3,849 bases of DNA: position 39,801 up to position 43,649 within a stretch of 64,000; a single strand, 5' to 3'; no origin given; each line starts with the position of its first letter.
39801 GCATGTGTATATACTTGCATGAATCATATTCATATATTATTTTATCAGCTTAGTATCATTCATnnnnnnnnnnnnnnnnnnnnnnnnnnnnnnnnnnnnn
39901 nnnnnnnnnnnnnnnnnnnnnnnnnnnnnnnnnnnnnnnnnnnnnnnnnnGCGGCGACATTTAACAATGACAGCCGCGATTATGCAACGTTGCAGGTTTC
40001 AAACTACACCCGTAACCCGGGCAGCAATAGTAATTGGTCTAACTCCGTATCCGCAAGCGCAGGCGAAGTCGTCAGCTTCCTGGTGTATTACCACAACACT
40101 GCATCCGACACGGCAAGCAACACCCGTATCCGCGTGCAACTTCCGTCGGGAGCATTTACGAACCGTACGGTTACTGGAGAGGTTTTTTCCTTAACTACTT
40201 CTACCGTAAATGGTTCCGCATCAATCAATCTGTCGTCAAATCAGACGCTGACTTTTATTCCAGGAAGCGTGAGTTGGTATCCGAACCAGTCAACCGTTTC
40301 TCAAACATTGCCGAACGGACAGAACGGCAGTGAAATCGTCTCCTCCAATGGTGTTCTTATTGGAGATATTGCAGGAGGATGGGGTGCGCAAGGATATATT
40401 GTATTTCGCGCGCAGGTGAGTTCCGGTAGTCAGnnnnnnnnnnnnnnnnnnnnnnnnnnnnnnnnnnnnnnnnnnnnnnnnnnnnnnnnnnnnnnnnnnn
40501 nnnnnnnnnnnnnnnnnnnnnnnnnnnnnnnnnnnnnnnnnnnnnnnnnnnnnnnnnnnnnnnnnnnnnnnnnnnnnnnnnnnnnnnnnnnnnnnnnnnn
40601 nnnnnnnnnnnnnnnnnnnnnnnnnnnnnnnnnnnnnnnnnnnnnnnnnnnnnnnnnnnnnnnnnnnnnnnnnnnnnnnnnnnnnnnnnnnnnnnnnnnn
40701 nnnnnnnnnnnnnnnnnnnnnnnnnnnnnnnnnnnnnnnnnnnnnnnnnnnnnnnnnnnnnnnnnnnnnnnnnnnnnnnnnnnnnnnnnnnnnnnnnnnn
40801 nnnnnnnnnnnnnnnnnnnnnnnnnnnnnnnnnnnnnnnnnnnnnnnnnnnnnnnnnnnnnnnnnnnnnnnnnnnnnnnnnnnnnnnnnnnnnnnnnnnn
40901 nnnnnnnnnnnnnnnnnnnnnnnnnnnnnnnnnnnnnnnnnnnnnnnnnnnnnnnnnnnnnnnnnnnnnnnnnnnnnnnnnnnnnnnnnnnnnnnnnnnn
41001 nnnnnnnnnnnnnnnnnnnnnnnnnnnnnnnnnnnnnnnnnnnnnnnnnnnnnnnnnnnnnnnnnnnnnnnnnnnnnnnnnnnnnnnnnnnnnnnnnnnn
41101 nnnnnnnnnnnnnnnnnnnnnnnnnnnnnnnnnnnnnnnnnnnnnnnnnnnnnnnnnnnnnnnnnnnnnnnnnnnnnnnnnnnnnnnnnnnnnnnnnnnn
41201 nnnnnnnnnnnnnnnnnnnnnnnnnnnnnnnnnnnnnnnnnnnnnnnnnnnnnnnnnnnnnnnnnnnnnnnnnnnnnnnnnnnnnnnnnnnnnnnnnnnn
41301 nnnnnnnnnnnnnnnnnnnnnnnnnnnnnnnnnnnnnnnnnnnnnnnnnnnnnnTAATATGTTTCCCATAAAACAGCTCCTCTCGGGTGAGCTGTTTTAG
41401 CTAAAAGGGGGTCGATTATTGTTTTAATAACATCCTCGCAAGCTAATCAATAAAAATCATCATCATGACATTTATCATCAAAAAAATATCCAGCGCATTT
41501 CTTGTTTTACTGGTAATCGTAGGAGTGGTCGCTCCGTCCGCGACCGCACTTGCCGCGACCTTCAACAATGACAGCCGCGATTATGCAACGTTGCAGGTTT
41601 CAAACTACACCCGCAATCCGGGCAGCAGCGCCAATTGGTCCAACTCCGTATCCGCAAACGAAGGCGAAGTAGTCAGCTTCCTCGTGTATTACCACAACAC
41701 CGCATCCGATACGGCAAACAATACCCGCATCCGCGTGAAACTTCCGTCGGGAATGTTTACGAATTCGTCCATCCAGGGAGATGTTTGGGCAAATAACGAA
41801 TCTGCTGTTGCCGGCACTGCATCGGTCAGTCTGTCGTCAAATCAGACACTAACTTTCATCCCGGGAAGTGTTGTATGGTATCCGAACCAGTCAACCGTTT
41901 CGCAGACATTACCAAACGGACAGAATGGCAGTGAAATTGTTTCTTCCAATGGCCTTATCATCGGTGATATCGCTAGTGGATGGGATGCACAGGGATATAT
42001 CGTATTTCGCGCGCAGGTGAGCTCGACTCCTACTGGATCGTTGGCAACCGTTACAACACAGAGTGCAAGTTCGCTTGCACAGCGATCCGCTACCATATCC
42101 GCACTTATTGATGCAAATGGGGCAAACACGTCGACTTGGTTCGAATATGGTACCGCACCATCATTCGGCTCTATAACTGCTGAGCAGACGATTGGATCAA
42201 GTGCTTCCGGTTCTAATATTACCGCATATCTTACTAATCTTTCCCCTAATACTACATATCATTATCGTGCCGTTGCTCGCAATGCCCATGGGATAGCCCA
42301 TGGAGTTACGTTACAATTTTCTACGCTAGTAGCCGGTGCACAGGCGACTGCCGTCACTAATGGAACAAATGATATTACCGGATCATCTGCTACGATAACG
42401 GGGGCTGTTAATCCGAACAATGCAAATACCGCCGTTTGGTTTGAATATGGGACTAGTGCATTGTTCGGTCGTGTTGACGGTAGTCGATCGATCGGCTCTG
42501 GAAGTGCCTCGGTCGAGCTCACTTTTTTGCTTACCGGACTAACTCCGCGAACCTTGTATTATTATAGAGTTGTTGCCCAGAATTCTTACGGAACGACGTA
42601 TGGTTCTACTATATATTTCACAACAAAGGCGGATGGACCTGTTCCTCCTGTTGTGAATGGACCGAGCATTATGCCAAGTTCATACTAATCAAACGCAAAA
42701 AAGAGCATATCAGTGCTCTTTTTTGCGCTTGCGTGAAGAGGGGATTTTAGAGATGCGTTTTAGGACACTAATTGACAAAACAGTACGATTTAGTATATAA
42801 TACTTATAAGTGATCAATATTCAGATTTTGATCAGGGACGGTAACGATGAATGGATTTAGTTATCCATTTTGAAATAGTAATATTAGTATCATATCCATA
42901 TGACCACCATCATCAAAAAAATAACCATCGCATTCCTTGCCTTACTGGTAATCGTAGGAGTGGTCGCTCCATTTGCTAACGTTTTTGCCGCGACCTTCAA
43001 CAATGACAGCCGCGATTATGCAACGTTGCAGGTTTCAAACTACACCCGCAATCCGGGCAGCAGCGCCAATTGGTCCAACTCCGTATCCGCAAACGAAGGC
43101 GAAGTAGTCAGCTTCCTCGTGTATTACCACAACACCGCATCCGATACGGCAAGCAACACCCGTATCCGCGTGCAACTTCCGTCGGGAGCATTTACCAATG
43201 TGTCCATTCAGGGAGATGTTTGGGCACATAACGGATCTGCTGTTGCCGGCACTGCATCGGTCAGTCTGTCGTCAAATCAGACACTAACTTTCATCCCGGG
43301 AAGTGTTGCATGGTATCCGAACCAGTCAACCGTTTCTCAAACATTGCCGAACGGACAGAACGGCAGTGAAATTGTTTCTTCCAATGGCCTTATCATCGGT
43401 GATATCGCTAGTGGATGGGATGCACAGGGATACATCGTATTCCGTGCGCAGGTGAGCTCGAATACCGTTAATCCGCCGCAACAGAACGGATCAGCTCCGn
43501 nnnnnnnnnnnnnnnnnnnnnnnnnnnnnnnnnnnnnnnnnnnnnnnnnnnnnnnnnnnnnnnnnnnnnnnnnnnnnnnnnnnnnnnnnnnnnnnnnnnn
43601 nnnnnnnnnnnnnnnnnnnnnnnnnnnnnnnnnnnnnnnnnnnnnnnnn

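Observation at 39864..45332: Tandem array of three paralogous secreted repeat proteins with mosaic conservation (gene conversion / variable surface family)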

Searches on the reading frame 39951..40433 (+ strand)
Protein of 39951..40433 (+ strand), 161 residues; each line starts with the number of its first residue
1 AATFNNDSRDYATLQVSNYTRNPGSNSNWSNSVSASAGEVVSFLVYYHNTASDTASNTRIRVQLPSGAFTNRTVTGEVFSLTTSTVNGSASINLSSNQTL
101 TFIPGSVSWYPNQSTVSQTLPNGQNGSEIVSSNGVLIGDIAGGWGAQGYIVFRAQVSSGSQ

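Call 56: predict_structure(alignment_id=A3)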
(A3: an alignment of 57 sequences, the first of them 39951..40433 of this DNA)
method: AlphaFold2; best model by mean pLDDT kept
length: 161 residues; sequences in the alignment: 57
mean_pLDDT: 95.9   pTM: 0.91
mean pLDDT of the five models: 95.9, 95.7, 95.7, 95.5, 95.4
residues with pLDDT >= 90: 154; 70-90: 5; 50-70: 1; < 50: 1
segments of 3 or more residues with pLDDT < 50: none
pLDDT, mean of each block of 10 residues (from residue 1): 94 98 94 98 98 97 96 98 95 97 98 96 96 97 97 91 41
secondary structure, 60 per line:
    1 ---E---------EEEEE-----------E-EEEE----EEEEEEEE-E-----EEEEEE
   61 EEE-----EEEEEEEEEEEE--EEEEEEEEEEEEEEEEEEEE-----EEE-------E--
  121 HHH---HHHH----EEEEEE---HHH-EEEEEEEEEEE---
elements in order: E14-18 E32-35 E40-47 E55-63 E69-80 E83-102 E108-110 H127-130 E135-140 E148-158
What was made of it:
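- The head alone models at pLDDT 95.9, pTM 0.91 (call 56). The AF2 model packs the N-terminal strand onto its own domain (call 56).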

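Call 59: fold_search(model_id=the predicted structure, library=pdb)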
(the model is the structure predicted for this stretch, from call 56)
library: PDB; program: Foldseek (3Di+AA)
matches with E <= 10: 1167; with E <= 0.001: 0
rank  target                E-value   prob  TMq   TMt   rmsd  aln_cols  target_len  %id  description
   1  4kkp_B                3.7e-02  0.33  0.31  0.22  22.0       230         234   11  Crystal structure of Vibrio cholerae RbmA (crystal form 2) (released 2013-05-22)
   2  4kkq_A                5.4e-02  0.60  0.37  0.28  20.7       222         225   11  Crystal structure of Vibrio cholerae RbmA (crystal form 1) (released 2013-05-22)
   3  8k2m                  6.7e-02  0.57  0.34  0.12  11.8       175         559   11  Crystal structure of Group 4 Monosaccharide-releasing beta-N-acetylgalactosaminidase NgaP2 from Paenibacillus sp. TS12 i (released 2024-04-24)
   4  7fe0_A                6.7e-02  0.38  0.28  0.25  13.4       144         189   11  AvmM Catalyzes Macrocyclization in Alchivemycin A Biosynthesis (released 2021-09-01)
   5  4kkq_B                7.0e-02  0.30  0.32  0.24  19.0       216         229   11  Crystal structure of Vibrio cholerae RbmA (crystal form 1) (released 2013-05-22)
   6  4im8                  7.0e-02  0.28  0.25  0.21  21.9       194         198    8  low resolution crystal structure of mouse RAGE (released 2013-08-14)
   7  2n80_MODEL_1_B        7.8e-02  0.94  0.37  0.35   4.1       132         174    8  p75NTR DD:RhoGDI (released 2015-12-23)
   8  6avu_A                7.8e-02  0.28  0.32  0.07  28.8       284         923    9  Human alpha-V beta-3 Integrin (open conformation) in complex with the therapeutic antibody LM609 (released 2017-11-01)
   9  5fr1_B                8.3e-02  0.90  0.36  0.35   5.1       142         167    6  Double acetylated RhoGDI-alpha in complex with RhoA-GDP (released 2016-01-13)
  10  4be6_A                8.3e-02  0.28  0.33  0.25  21.5       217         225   10  V. cholera biofilm scaffolding protein RbmA (released 2013-12-18)
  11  1iai_M                8.3e-02  0.25  0.29  0.22  19.6       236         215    8  IDIOTYPE-ANTI-IDIOTYPE FAB COMPLEX (released 1996-03-08)
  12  7qfj_A                1.0e-01  0.47  0.29  0.27  13.9       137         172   12  Crystal structure of S-layer protein SlpX from Lactobacillus acidophilus, domain II (aa 194-362) (released 2022-12-21)
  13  6bqm                  1.1e-01  0.23  0.29  0.11  20.2       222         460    8  Secreted serine protease VesC from Vibrio cholerae (released 2018-11-28)
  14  2jht_A                1.1e-01  0.72  0.33  0.37  10.1       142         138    4  CRYSTAL STRUCTURE OF RHOGDI K135T,K138T,K141T MUTANT (released 2007-05-08)
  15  4be5_A                1.1e-01  0.38  0.36  0.27  21.0       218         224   11  V. cholera biofilm scaffolding protein RbmA (released 2013-12-18)
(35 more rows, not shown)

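Call 75: fold_search(model_id=the predicted structure, library=viral)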
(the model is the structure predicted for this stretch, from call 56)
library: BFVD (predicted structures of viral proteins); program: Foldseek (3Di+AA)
matches with E <= 10: 659; with E <= 0.001: 0
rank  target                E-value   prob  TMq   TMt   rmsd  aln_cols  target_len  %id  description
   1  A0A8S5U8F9            1.1e-02  0.57  0.28  0.14  21.7       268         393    8  Clumping factor [Siphoviridae sp. ct9j27]
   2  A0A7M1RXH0            1.2e-02  0.28  0.23  0.16  21.8       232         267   12  Uncharacterized protein [uncultured phage cr131_1]
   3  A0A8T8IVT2            1.7e-02  0.95  0.32  0.26   7.0       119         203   13  (no name in the UniProt tables at hand)
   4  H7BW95                2.3e-02  0.51  0.30  0.11  23.3       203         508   12  (no name in the UniProt tables at hand)
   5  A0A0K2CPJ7            3.6e-02  0.33  0.29  0.07  27.9       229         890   13  Putative major virion structural protein [Brevibacillus phage SecTim467]
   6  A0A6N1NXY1            5.0e-02  0.47  0.32  0.06  28.3       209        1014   16  DUF11 domain-containing protein [Tupanvirus soda lake]
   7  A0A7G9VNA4            6.5e-02  0.14  0.22  0.10  22.7       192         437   11  Uncharacterized protein [Rheinheimera phage vB_RspM_barba_12-8F]
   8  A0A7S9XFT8            6.9e-02  0.89  0.33  0.26   7.7       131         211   15  Uncharacterized protein [Virus NIOZ-UU159]
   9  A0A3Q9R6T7            9.0e-02  0.33  0.27  0.13  13.1       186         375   12  (no name in the UniProt tables at hand)
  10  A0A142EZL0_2          1.0e-01  0.47  0.32  0.08  14.1       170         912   11  (no name in the UniProt tables at hand)
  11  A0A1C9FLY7            1.1e-01  0.89  0.33  0.14   4.5       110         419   10  (no name in the UniProt tables at hand)
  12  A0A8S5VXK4            1.1e-01  0.35  0.37  0.18  22.3       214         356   12  (no name in the UniProt tables at hand)
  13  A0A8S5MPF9            1.2e-01  0.12  0.21  0.11  23.8       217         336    7  Minor structural protein [Siphoviridae sp. ctaLC6]
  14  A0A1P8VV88            1.3e-01  0.16  0.23  0.06  16.9       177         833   12  (no name in the UniProt tables at hand)
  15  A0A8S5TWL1            1.6e-01  0.28  0.28  0.07  21.0       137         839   12  Tail protein [Siphoviridae sp. ctcx61]
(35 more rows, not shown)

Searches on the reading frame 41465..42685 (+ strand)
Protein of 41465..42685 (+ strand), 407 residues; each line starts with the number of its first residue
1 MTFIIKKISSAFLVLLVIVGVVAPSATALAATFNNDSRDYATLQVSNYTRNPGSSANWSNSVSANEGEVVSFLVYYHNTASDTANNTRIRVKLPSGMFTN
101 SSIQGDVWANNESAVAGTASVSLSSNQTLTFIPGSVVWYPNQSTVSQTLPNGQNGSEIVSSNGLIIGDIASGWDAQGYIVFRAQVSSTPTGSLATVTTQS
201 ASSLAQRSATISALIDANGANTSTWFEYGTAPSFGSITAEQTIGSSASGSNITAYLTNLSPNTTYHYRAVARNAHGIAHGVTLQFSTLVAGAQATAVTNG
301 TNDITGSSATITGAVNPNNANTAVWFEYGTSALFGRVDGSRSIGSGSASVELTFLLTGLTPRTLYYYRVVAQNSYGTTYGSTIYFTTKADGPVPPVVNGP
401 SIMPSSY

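Call 4: search_protein_families(library=pfam, proteins=[window:41465-42685:+], max_evalue=1)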
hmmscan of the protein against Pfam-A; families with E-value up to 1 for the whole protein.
window:41465-42685:+ (407 aa): 7 families
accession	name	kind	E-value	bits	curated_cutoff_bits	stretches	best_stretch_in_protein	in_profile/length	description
PF16656.11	Pur_ac_phosph_N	-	6e-10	40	30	2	218-274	22-83/93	Purple acid Phosphatase, N-terminal domain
PF00041.27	fn3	-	7.6e-08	32.9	25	2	351-378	48-75/84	Fibronectin type III domain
PF16655.11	PhoD_N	-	2.4e-07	31.6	30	2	220-274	26-81/90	PhoD-like phosphatase, N-terminal domain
PF25059.1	FN3_DSCAM-DSCAML_C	-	6.4e-07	30.1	39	2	351-392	44-85/89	DSCAM/DSCAML C-terminal Fn3-like domain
PF23376.1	Fn3_VIN3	-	0.036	15.1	33.9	0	351-390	59-98/99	VIN3-like, fibronectin type-III domain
PF13927.12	Ig_3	-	0.039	14.9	30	0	198-273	6-78/78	Immunoglobulin domain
PF17964.7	Big_10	-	0.073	13.7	22.9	1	257-303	47-93/164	Bacterial Ig domain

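Call 5: search_protein_families(library=ncbifam, proteins=[window:41465-42685:+], max_evalue=1)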
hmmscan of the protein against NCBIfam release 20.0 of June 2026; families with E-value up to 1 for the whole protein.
window:41465-42685:+ (407 aa): 0 families

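Call 77: list_cluster_members(proteins=[P0002, window:41465-42685:+, window:42900-45329:+])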
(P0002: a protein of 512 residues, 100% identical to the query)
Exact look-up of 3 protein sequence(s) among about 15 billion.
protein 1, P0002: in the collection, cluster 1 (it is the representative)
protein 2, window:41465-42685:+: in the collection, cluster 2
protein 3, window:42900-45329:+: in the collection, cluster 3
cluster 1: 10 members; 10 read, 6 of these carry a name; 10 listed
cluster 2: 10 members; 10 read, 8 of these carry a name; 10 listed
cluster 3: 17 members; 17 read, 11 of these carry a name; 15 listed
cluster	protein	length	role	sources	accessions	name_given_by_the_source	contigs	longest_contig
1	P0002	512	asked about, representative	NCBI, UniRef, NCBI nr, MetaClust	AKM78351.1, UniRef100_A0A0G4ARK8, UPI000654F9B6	MAG: fibronectin type III domain-containing protein [Candidatus Wolfebacteria bacterium ... | Fibronectin type III domain-containing protein n=1 Tax=Candidatus Wolfebacteria bacterium ... | status=active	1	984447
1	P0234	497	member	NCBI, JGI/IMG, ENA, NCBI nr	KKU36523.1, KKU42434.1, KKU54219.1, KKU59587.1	MAG: Peptidase M23 [Candidatus Wolfebacteria bacterium GW2011_GWC2_46_275]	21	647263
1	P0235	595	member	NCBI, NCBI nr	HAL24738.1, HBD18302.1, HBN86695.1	TPA: hypothetical protein DDZ49_00805 [Candidatus Wolfebacteria bacterium] | hypothetical protein [Candidatus Wolfebacteria bacterium]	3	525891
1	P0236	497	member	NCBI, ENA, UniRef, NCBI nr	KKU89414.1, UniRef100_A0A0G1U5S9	MAG: Peptidase M23 [Candidatus Wolfebacteria bacterium GW2011_GWA2_47_9b] | Peptidase M23 n=1 Tax=Candidatus Wolfebacteria bacterium GW2011_GWA2_47_9b TaxID=1619005 ...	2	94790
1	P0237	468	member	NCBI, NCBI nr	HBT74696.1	TPA: hypothetical protein DEB29_01660, partial [Candidatus Wolfebacteria bacterium] | hypothetical protein [Candidatus Wolfebacteria bacterium]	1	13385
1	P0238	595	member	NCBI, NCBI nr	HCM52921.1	TPA: hypothetical protein DIS57_03115 [Candidatus Wolfebacteria bacterium] | hypothetical protein [Candidatus Wolfebacteria bacterium]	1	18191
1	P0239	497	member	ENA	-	-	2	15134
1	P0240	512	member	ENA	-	-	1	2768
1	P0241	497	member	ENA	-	-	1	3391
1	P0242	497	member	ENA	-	-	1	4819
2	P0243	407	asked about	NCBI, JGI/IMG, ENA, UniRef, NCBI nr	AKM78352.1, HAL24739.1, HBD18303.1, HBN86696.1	TPA: hypothetical protein DDZ49_00810 [Candidatus Wolfebacteria bacterium] | Fibronectin type III domain-containing protein n=1 Tax=Candidatus Wolfebacteria bacterium ... | MAG: hypothetical protein UX70_C0001G0641 [Candidatus Wolfebacteria bacterium ...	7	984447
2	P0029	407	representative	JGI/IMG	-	-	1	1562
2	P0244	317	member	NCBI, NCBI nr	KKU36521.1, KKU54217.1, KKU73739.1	MAG: Fibronectin type III domain protein [Candidatus Wolfebacteria bacterium ...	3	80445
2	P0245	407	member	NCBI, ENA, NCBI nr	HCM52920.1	TPA: hypothetical protein DIS57_03110 [Candidatus Wolfebacteria bacterium] | hypothetical protein [Candidatus Wolfebacteria bacterium]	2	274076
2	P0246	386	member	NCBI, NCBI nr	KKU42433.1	MAG: Fibronectin type III domain protein [Candidatus Wolfebacteria bacterium ...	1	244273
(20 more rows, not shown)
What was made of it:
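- The exact B and C proteins of the window recur in several other deposited records under separate accessions: 7 and 5 contigs (call 77).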

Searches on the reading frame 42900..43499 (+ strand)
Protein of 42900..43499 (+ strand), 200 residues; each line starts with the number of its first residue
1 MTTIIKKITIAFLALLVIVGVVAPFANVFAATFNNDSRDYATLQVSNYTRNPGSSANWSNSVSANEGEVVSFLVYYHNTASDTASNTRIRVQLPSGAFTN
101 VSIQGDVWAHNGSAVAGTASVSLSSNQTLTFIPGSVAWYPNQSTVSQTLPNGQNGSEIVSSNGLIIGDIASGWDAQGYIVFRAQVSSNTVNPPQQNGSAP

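Call 11: find_homologous_proteins(query=window:42900-43499:+, max_evalue=0.001)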
Query window:42900-43499:+ (200 aa): 1 proteins with E <= 0.001 among 235 candidates.
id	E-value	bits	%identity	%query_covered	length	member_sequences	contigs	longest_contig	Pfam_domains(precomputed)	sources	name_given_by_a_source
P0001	3.6e-37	146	48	85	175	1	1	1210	-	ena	-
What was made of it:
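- Tried and rejected: A k-mer-seeded homology search with the head alone found a single hit (call 11), which wrongly suggested rarity.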

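Call 13: find_encoding_contigs(protein=P0001, flank=5000)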
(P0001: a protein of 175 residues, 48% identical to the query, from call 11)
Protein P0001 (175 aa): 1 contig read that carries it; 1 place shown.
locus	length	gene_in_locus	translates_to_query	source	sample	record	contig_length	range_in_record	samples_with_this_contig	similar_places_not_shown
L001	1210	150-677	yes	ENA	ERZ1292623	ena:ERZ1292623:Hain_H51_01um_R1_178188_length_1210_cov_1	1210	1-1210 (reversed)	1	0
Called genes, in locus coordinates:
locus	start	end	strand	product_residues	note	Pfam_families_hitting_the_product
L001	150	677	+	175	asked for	-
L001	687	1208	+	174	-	?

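Call 21: search_protein_representatives(alignment_id=A1)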
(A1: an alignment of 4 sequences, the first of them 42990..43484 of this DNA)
Query: 4 sequences, 165 profile positions. Proteins with E-value up to 0.001 (for the whole library): 1094; up to 1e-10: 604; up to 1e-30: 133. The best 150 are listed.
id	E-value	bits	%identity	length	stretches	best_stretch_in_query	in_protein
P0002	1.3e-87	308.2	-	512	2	1-164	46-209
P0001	2.8e-68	245.3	-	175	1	1-145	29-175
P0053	1.3e-61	223.7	-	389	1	1-162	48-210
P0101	1.5e-60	220.2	-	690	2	1-159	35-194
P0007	1.3e-59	217.1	-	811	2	1-158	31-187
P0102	5.9e-59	215.0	-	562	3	2-155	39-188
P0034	1.0e-57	211.0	-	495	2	1-161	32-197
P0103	1.6e-57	210.3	-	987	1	3-162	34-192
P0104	7.0e-57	208.3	-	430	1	1-160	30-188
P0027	2.6e-54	199.9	-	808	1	1-161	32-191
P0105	4.8e-53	195.8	-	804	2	1-161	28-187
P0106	1.0e-52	194.7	-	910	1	2-161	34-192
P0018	1.6e-51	190.8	-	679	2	1-157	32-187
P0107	8.6e-51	188.5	-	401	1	1-157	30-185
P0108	1.0e-50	188.2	-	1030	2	1-161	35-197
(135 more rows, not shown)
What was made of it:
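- The head family has 1094 representative clusters, and in the 150 best-scoring of them the match nearly always begins at about residue 25-60, directly after the signal peptide (call 21).
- Tried and rejected: The exhaustive profile search then found 1094 clusters (call 21).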

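Call 26: find_related_loci(query=A1, collection=genome_contigs, flank=10000)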
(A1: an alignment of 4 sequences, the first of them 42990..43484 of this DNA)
Query A1 (165 aa) in genome_contigs; peptide patterns used: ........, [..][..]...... (x = any residue, [..] = any of these).
38 stretches matched a pattern; 6 encode a relative of the query (tblastn E <= 1e-3); 6 distinct loci.
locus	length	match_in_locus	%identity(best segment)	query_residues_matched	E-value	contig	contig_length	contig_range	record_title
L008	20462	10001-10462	66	1-155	1e-58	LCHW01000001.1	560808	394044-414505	MAG: Candidatus Wolfebacteria bacterium GW2011_GWE2_44_13 UW32_C0001, whole genome shotgun sequence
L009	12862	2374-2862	57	3-165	8e-57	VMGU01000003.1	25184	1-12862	MAG: Parcubacteria group bacterium Athens0714_26 Athens071426_scaffold_909, whole genome shotgun sequence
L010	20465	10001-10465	57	1-152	2e-52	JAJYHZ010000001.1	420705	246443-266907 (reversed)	MAG: bacterium isolate DBS2-1.bin102 NODE_8_length_420705_cov_42.367877, whole genome shotgun sequence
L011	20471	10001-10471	54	1-156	4e-51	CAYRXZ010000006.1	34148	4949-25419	MAG TPA_asm: uncultured Candidatus Saccharibacteria bacterium isolate SRP178699_co1_226 genome assembly, contig: NODE_12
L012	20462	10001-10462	47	1-155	2e-43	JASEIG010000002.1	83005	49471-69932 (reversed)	MAG: Patescibacteria group bacterium isolate Yes70-43 NODE_2_length_83005_cov_8.490416, whole genome shotgun sequence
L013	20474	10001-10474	50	1-156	6e-41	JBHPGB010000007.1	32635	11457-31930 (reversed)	Patescibacteria group bacterium isolate SAG AM-311-L09 NODE_7_length_32635_cov_32.836034, whole genome shotgun sequence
